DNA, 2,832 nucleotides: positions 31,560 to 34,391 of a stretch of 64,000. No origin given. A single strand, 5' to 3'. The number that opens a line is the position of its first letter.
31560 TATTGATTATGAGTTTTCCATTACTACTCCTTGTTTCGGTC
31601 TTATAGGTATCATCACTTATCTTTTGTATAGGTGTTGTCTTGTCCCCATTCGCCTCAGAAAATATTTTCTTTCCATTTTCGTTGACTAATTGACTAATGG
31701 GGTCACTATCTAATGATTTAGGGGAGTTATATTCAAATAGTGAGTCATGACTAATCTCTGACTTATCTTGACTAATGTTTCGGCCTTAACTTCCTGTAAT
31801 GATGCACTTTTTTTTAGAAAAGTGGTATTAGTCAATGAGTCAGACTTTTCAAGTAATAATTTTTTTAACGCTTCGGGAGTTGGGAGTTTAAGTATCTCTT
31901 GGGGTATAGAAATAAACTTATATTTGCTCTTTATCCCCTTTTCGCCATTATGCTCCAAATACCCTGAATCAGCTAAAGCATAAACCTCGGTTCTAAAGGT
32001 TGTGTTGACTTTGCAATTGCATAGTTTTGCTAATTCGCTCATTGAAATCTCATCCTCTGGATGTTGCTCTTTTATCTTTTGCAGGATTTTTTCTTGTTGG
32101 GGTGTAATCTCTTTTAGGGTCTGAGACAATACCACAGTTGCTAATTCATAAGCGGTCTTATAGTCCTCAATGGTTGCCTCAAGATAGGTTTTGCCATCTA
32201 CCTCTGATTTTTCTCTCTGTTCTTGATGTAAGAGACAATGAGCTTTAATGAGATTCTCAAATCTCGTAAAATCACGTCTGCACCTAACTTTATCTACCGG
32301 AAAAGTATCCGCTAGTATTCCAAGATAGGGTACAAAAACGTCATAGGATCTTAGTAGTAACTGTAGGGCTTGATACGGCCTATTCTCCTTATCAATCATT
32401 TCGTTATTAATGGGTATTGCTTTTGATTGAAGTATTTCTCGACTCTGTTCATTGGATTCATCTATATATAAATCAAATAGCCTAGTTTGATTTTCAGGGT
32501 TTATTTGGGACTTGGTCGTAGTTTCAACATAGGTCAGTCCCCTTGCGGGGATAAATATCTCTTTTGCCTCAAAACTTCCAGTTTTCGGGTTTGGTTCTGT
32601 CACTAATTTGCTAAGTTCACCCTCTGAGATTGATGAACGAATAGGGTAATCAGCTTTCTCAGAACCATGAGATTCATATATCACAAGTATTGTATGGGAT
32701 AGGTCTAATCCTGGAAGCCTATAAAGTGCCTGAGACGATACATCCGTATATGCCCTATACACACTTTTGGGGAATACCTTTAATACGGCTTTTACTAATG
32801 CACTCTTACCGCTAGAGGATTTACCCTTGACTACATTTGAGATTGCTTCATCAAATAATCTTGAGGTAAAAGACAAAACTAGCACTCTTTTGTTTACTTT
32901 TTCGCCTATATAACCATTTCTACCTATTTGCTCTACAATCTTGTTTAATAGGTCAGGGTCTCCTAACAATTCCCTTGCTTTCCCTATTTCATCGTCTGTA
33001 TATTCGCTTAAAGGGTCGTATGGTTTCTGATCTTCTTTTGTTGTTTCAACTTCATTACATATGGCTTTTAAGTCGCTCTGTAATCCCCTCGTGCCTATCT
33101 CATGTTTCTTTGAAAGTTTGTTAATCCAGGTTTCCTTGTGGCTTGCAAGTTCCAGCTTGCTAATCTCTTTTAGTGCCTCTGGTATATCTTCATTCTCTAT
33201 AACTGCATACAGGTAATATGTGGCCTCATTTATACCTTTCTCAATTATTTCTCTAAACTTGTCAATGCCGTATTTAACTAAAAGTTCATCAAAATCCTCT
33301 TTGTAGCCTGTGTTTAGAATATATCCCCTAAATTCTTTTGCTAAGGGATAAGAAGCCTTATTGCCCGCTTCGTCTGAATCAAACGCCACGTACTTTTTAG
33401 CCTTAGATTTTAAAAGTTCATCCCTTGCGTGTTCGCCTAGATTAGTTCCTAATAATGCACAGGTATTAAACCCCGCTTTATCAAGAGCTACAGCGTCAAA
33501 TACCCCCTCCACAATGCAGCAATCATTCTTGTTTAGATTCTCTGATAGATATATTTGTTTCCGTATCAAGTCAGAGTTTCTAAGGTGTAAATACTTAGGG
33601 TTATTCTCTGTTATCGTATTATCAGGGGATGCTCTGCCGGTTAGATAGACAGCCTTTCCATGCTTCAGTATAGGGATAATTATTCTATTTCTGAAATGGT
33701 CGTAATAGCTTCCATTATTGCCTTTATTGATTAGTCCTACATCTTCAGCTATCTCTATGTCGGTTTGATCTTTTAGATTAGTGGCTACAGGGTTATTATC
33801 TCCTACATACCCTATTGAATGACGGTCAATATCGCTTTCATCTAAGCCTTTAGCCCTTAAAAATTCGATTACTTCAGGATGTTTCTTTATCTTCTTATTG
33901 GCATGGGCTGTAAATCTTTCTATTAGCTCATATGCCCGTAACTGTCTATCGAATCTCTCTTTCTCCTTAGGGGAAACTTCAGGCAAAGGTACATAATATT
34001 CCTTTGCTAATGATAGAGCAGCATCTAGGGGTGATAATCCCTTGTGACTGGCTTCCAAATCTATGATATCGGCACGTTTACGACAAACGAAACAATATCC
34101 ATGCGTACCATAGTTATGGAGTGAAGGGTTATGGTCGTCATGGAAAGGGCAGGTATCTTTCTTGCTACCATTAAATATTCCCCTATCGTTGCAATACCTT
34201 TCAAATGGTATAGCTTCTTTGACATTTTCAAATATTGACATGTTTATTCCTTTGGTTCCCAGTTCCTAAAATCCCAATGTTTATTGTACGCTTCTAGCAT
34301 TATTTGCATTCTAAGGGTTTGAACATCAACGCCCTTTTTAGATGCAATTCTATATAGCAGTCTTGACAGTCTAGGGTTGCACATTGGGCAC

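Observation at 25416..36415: Satellite-like 10.9-kb element integrated in tRNA-Ala(CGC), bounded by a perfect 50-bp direct repeat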

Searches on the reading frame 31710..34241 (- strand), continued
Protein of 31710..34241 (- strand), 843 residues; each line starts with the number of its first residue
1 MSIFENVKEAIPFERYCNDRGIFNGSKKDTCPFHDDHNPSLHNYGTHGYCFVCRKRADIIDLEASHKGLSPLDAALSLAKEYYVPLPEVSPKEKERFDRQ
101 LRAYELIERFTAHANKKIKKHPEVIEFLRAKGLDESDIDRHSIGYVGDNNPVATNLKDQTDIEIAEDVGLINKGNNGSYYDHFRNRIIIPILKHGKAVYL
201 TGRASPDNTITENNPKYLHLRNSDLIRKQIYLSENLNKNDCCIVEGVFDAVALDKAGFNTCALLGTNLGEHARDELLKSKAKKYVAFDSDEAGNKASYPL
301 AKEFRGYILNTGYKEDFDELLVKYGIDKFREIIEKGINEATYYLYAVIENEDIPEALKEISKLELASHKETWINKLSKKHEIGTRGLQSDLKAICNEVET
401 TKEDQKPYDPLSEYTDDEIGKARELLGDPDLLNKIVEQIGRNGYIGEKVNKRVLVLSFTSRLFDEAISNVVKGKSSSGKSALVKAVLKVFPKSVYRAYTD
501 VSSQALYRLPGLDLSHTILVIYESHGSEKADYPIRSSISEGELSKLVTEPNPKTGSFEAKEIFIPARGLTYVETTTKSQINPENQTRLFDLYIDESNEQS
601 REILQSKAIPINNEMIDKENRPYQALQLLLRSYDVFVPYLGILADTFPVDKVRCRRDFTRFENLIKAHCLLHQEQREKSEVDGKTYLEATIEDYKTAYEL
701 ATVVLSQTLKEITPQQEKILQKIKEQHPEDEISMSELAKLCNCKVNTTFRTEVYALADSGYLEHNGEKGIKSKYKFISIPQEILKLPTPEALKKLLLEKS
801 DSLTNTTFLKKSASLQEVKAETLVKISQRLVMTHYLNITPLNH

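Call 47: search_protein_families(library=padloc, max_evalue=0.1, proteins=[window:31710-34241:-])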
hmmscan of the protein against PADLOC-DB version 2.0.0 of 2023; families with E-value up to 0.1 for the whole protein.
window:31710-34241:- (843 aa): 2 families
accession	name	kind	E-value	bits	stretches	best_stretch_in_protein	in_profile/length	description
PDLC03767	RT_UG29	-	6.3e-31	104.7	1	28-304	34-335/2280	DRT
PDLC03800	RTasDnaG-like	-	3.4e-25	86.8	1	28-310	69-355/550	DRT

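Call 48: find_encoding_contigs(protein=P0008, flank=10000, max_places=2)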
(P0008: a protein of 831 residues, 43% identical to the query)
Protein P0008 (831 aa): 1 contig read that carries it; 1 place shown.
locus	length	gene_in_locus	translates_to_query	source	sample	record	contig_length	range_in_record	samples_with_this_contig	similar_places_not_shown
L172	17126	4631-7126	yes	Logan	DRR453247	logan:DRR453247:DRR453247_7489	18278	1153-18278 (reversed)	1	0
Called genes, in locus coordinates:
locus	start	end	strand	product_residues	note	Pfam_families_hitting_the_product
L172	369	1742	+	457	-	PF13517:FG-GAP_3 (faint), PF12256:TcdB_toxin_midN (faint), PF01839:FG-GAP (faint)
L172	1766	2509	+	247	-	-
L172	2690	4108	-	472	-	-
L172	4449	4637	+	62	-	-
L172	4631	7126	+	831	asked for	PF01807:Zn_ribbon_DnaG, PF08275:DNAG_N, PF13662:Toprim_4 (faint), PF13155:Toprim_2, PF27228:MTBMA_p00010_2nd (weak)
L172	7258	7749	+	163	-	-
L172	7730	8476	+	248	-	PF03237:Terminase_6N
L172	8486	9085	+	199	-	PF17289:Terminase_6C (weak)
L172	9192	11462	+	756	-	PF02518:HATPase_c (weak), PF13589:HATPase_c_3, PF02518:HATPase_c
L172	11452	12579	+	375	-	-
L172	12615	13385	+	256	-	-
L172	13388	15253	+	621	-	PF02384:N6_Mtase, PF20473:MmeI_Mtase, PF07669:Eco57I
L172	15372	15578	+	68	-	-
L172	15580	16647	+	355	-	PF13102:Phage_int_SAM_5, PF24624:Int_N, PF00589:Phage_integrase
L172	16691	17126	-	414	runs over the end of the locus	PF05066:HARE-HTH, PF22722:NA-iREase1, PF04471:Mrr_cat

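Call 49: find_encoding_contigs(protein=P0009, flank=10000, max_places=2)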
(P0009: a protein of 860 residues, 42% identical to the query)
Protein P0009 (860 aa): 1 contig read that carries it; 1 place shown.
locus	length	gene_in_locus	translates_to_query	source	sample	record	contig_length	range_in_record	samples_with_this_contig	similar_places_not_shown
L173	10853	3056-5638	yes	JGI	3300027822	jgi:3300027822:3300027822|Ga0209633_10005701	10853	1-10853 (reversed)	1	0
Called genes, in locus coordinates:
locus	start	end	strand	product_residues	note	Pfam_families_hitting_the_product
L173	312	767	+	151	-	PF18736:pEK499_p136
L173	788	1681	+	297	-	-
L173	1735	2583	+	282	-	-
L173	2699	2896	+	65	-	PF12728:HTH_17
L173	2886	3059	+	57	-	-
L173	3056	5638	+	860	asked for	PF01807:Zn_ribbon_DnaG, PF08275:DNAG_N, PF13155:Toprim_2 (weak), PF27228:MTBMA_p00010_2nd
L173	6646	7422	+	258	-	-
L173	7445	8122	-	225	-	PF13371:TPR_9 (faint), PF07719:TPR_2 (faint), PF13424:TPR_12 (weak), PF13431:TPR_17 (faint), PF00515:TPR_1 (faint), PF13174:TPR_6 (faint), PF13181:TPR_8 (faint), PF13414:TPR_11 (weak), +2 more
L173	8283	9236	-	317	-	PF18203:IPTL-CTERM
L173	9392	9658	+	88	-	-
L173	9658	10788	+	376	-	PF24624:Int_N (weak), PF00589:Phage_integrase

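Call 50: find_encoding_contigs(protein=P0005, flank=10000, max_places=2)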
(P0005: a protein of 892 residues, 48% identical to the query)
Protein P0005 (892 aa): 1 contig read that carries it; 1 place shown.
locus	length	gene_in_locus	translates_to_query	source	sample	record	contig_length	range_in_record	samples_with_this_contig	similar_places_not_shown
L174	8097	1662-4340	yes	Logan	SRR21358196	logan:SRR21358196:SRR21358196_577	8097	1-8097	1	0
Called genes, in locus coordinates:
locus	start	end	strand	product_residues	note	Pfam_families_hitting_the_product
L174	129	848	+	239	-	-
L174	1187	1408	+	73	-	PF12728:HTH_17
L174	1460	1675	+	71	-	-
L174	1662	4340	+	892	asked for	PF01807:Zn_ribbon_DnaG, PF08275:DNAG_N, PF13155:Toprim_2, PF13662:Toprim_4 (weak), PF27228:MTBMA_p00010_2nd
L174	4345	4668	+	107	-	-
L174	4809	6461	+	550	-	PF07705:CARDB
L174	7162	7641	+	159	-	PF13022:HTH_Tnp_1_2 (weak)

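Call 52: search_protein_families(library=phrogs, max_evalue=0.01, proteins=[L172:7258-7749:+, L172:7730-8476:+, L172:8486-9085:+, L174:7162-7641:+, L005:15512-16000:-, L005:13260-14471:-, L005:16683-17501:+, L173:6646-7422:+, L172:11452-12579:+, L172:12615-13385:+])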
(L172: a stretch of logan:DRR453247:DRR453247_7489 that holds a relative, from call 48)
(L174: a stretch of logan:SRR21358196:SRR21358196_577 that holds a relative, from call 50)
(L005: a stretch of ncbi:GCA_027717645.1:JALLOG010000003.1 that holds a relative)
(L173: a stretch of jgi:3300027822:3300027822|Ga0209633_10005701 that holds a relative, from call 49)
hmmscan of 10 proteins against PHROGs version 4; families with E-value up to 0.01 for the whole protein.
L172:7258-7749:+ (163 aa): 1 family
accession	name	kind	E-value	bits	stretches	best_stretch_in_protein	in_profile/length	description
phrog_1273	-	unknown function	0.00044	21.6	1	31-102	31-99/103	-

L172:7730-8476:+ (248 aa): 12 families
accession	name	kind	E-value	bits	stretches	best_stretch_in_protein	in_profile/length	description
phrog_7579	-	head and packaging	9.6e-60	202.8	1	22-248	2-238/239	terminase large subunit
phrog_2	-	head and packaging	4.5e-30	106.1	1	22-231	263-461/807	terminase large subunit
phrog_5989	-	head and packaging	1.2e-13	52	1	41-139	160-260/347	terminase large subunit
phrog_38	-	head and packaging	5.7e-13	49.4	1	26-220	291-517/760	terminase large subunit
phrog_9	-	head and packaging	1.6e-10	41.5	1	23-183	200-376/812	terminase large subunit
phrog_36964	-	head and packaging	6.7e-08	32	1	50-185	434-574/890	terminase large subunit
phrog_5902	-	unknown function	2e-06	28.3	1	14-211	22-243/359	-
phrog_22646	-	unknown function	0.00064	19.9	1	42-177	54-195/374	-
phrog_5909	-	head and packaging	0.0011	19.2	1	161-241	2-86/285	terminase large subunit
phrog_1488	-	unknown function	0.0014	19.5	1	40-151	44-152/177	unknown function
phrog_15503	-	unknown function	0.0051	17.2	1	44-158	92-211/245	-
phrog_2074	-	unknown function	0.0095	17.3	0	113-163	26-76/83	-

L172:8486-9085:+ (199 aa): 3 families
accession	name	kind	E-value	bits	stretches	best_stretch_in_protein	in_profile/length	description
phrog_27743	-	unknown function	2.7e-49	168.9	1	3-191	10-219/233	-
phrog_5909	-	head and packaging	1.1e-05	25.7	1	3-182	107-267/285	terminase large subunit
phrog_5713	-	head and packaging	5.9e-05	24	1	47-180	5-122/143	terminase large subunit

L174:7162-7641:+ (159 aa): 1 family
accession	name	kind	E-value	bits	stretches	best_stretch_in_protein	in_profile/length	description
phrog_24579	-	head and packaging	3e-07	31.5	1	28-125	20-112/126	terminase small subunit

L005:15512-16000:- (162 aa): 0 families

L005:13260-14471:- (403 aa): 0 families

L005:16683-17501:+ (272 aa): 0 families

L173:6646-7422:+ (258 aa): 0 families

L172:11452-12579:+ (375 aa): 0 families

L172:12615-13385:+ (256 aa): 0 families

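Call 110: search_protein_families(library=phrogs, alignment_id=A5, max_evalue=0.001)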
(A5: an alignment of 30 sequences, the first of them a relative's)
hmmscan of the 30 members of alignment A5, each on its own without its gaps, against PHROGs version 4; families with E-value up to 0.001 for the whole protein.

A. member 1, L001:13082-13402:+ (106 aa): 0 families

B. families by the number of members that match (of 30 scanned): 16 families
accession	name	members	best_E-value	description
phrog_7590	-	1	1.7e-26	-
phrog_6203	-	1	6e-26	-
phrog_857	-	1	6.3e-22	-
phrog_10912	-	1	5.1e-19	kinase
phrog_93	-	1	2.8e-12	endonuclease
phrog_20458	-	1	1.3e-10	-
phrog_8137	-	1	1.6e-10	-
phrog_20778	-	1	1.1e-07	-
phrog_1740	-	1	1e-05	RNA polymerase sigma factor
phrog_31265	-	1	1.3e-05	-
phrog_5982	-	1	2.5e-05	-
phrog_5702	-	1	9.3e-05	Holliday junction resolvase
phrog_923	-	1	9.5e-05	-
phrog_10503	-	1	0.00015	-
phrog_36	-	1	0.00073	transcriptional regulator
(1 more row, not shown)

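Call 124: search_solved_structures(query=A6, max_evalue=10)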
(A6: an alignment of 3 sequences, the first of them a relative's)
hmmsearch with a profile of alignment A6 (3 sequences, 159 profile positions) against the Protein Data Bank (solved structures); distinct sequences matched with E-value up to 10: 2.
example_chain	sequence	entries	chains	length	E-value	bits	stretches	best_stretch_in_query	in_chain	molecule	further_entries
2ao9_A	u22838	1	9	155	0.00011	25.4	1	31-119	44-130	Phage protein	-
3oou_A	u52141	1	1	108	0.05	16.8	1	20-107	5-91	Lin2118 protein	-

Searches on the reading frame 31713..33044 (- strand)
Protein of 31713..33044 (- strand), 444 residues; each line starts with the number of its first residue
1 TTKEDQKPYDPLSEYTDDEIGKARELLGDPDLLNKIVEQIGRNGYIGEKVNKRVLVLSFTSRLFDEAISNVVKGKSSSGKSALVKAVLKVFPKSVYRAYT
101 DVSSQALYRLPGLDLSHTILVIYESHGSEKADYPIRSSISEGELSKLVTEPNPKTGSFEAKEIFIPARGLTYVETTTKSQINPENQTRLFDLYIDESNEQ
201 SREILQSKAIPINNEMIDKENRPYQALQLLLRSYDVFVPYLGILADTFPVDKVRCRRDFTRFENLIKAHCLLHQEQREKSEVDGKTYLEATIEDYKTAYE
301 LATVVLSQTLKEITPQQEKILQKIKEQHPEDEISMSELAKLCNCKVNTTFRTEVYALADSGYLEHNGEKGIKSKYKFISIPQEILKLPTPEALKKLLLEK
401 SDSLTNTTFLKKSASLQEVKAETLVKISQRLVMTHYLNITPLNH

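Call 102: predict_structure(alignment_id=A4)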
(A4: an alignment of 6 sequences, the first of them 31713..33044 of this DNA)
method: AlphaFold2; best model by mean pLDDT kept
length: 444 residues; sequences in the alignment: 6
mean_pLDDT: 66.9   pTM: 0.64
mean pLDDT of the five models: 66.9, 59.2, 54.3, 54.2, 52.6
residues with pLDDT >= 90: 66; 70-90: 175; 50-70: 65; < 50: 138
segments of 3 or more residues with pLDDT < 50: 1-6, 71-79, 100-148, 167-195, 402-444
pLDDT, mean of each block of 10 residues (from residue 1): 52 91 95 93 77 82 67 44 73 62 43 45 35 33 47 68 49 33 39 54 73 85 93 90 82 71 90 92 87 90 72 73 81 87 79 83 83 80 61 77 40 34 39 32 30
secondary structure, 60 per line:
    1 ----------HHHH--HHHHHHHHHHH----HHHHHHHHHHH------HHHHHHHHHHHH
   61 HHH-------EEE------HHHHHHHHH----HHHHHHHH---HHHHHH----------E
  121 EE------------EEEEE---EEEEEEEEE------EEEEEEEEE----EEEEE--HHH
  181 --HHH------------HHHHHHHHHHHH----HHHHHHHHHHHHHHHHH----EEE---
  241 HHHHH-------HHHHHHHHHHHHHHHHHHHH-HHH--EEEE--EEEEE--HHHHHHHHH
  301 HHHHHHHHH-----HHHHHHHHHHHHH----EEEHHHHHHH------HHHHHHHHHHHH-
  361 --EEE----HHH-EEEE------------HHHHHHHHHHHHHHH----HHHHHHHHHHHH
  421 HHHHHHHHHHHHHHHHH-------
elements in order: H11-14 H17-27 H32-42 H49-63 E71-73 H80-88 H93-100 H104-109 E120-122 E135-139 E143-151 E158-166 E171-175 H198-209 H214-230 E235-237 H241-245 H253-272 E279-282 E285-289 H292-309 H315-327 E332-334 H335-341 H348-359 E363-365 E374-377 H390-404 H409-437

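Call 106: fold_search(model_id=the predicted structure, library=pdb)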
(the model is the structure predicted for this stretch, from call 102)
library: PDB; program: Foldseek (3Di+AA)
matches with E <= 10: 907; with E <= 0.001: 4
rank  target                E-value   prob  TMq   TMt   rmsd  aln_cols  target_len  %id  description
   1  8rif_7                3.4e-04  1.00  0.40  0.26  11.0       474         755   12  Cryo-EM structure of the MCM double hexamer loaded onto dsDNA. (released 2025-01-01)
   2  8w7m_6                3.6e-04  1.00  0.35  0.27   8.0       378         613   16  Yeast replisome in state V (released 2023-12-06)
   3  8b9d_4                4.9e-04  1.00  0.37  0.26  10.7       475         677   10  Human replisome bound by Pol Alpha (released 2023-08-09)
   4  9lxd_6                7.9e-04  1.00  0.39  0.27  18.3       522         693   14  Structure of DNA-free MCM SH at 3.2 Angstroms resolution (released 2026-02-18)
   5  6u0m_4                1.3e-03  1.00  0.35  0.25  12.6       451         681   15  Structure of the S. cerevisiae replicative helicase CMG in complex with a forked DNA (released 2020-03-25)
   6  9gjw_4                1.5e-03  1.00  0.34  0.24  18.8       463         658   13  OCCM maturation intermediate stalled with an Arginine Finger mutation in Mcm2 (released 2025-03-05)
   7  8p62_5                1.8e-03  0.98  0.28  0.19  14.7       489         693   10  S. cerevisiae ssDNA-sCMGE after DNA replication initiation (released 2024-05-29)
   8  7qhs_6                2.5e-03  1.00  0.37  0.28   8.0       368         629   14  S. cerevisiae CMGE nucleating origin DNA melting (released 2022-06-15)
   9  8w0e_6                2.6e-03  1.00  0.37  0.29   8.7       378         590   15  Cryo-EM structure of a human MCM2-7 single hexamer on dsDNA (released 2024-10-02)
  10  8b9a_6                3.1e-03  1.00  0.34  0.25  10.4       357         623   15  S. cerevisiae replisome + Ctf4, bound by pol alpha primase. Complex engaged with a fork DNA substrate containing a 60  (released 2023-08-09)
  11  8s0e_3                3.2e-03  0.99  0.33  0.35  16.2       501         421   11  H. sapiens OCCM bound to double stranded DNA (released 2024-10-02)
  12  9e2w_6                3.4e-03  1.00  0.35  0.26  10.5       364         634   16  Cryo-EM structure of yeast CMG helicase stalled at G4-containing DNA template, state 1 (released 2025-03-26)
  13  9e2x_6                4.0e-03  1.00  0.34  0.25   7.9       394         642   13  Cryo-EM structure of yeast CMG helicase stalled at G4-containing DNA template, state 2 (released 2025-03-19)
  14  8w0f_6                5.2e-03  1.00  0.34  0.25   8.1       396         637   13  Cryo-EM structure of a human MCM2-7 double hexamer on dsDNA (released 2024-10-02)
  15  8efv_A                5.2e-03  0.92  0.21  0.29  18.5       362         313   13  Structure of single homo-hexameric Holliday junction ATP-dependent DNA helicase RuvB motor (released 2023-05-10)
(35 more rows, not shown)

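Call 114: find_related_loci(query=A4, collection=viral_contigs, flank=10000)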
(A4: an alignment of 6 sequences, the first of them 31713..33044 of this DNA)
Query A4 (444 aa) in viral_contigs; peptide patterns used: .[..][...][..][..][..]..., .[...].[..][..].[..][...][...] (x = any residue, [..] = any of these).
37 stretches matched a pattern, but none encodes a relative of the query by tblastn (E <= 1e-3).
